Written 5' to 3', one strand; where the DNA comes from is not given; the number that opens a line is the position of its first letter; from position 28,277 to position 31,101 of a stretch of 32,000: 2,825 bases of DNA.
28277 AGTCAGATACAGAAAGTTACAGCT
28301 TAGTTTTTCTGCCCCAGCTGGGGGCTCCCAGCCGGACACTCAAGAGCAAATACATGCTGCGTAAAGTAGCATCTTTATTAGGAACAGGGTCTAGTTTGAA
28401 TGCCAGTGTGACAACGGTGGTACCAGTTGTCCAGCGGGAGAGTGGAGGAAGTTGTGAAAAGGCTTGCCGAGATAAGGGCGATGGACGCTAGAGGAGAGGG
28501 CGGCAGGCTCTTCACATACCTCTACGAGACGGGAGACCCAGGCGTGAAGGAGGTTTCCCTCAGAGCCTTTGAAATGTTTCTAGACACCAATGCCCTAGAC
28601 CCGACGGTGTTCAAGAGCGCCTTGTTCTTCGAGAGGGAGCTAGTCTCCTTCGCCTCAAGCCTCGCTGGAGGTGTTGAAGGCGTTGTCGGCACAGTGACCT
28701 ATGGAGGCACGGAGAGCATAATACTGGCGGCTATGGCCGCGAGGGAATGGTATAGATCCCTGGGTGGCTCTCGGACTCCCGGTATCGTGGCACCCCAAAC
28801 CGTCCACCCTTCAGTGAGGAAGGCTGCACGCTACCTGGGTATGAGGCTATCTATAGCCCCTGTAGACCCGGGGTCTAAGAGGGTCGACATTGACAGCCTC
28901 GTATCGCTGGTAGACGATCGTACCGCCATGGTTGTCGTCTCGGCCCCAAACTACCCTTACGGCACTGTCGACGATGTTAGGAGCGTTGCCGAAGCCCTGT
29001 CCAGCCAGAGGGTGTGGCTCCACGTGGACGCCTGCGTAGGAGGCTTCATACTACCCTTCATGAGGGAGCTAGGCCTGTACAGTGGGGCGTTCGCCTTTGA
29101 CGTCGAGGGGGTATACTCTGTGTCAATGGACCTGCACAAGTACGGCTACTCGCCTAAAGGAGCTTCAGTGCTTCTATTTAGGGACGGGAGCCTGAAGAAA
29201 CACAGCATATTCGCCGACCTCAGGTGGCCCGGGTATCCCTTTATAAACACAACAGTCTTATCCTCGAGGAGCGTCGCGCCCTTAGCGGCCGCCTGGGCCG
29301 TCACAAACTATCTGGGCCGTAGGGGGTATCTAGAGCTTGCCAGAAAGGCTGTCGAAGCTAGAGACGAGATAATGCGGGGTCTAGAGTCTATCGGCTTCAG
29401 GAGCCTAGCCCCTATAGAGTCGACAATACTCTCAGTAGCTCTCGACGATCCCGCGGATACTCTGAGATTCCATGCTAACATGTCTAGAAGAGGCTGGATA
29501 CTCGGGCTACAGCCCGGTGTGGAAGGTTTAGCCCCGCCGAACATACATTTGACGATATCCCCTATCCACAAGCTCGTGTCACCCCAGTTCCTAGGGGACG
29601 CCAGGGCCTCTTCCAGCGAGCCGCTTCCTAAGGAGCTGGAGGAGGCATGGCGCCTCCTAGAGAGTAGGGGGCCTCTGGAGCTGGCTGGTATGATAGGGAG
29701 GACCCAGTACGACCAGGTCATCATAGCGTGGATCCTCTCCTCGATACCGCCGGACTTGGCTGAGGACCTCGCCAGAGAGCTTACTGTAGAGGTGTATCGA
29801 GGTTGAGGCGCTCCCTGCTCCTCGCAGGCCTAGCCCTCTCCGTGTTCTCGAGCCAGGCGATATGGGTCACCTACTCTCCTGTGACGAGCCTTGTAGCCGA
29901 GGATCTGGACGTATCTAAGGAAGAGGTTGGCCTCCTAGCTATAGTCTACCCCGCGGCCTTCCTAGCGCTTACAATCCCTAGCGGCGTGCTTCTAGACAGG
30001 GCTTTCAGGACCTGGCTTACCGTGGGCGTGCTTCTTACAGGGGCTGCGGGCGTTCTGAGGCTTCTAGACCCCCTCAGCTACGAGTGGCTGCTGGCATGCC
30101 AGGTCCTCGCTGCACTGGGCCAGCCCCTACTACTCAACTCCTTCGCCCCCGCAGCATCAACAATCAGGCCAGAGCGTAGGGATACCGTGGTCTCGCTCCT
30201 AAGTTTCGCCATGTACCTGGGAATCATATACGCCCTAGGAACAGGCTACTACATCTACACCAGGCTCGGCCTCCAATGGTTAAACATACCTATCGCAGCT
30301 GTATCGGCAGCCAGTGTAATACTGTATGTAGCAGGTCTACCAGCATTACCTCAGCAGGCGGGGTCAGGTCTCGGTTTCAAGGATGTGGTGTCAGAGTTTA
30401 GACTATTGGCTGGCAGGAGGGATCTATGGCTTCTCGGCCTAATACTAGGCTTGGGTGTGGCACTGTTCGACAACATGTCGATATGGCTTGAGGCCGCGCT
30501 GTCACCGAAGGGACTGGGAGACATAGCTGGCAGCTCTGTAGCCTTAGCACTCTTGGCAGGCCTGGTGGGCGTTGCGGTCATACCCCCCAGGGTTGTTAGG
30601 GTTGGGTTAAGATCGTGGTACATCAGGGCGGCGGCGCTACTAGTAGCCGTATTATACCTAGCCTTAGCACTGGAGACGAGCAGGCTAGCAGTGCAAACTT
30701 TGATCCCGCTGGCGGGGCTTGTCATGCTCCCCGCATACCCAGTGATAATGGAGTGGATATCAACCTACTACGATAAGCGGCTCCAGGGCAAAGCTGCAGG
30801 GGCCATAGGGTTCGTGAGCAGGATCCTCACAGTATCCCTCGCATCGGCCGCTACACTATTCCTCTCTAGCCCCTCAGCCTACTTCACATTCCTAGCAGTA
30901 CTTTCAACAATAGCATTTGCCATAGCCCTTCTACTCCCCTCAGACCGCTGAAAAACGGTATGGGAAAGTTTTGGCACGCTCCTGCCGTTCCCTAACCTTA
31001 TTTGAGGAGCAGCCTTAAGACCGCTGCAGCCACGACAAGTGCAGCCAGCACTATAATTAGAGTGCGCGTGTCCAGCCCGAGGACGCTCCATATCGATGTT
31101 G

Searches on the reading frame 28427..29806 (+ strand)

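Call 73: search_protein_families(library=pfam, proteins=[window:28427-29806:+], max_evalue=0.001)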
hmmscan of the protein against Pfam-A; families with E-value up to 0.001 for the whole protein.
window:28427-29806:+ (459 aa): 3 families
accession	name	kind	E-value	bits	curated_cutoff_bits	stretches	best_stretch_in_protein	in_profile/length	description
PF00282.25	Pyridoxal_deC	-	8.1e-18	64.7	27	1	84-311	102-345/375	Pyridoxal-dependent decarboxylase conserved domain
PF00266.25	Aminotran_5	-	8.1e-08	32.1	21.5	1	91-204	67-178/371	Aminotransferase class-V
PF00155.27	Aminotran_1_2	-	2.5e-05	24.1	19.7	1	88-202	68-186/361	Aminotransferase class I and II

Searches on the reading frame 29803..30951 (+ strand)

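Call 73: search_protein_families(library=pfam, proteins=[window:29803-30951:+], max_evalue=0.001)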
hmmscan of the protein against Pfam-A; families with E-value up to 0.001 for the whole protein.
window:29803-30951:+ (382 aa): 1 family
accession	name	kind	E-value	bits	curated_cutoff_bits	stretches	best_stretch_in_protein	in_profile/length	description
PF07690.21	MFS_1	-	2.4e-26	92.9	33.4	1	10-341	1-341/347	Major Facilitator Superfamily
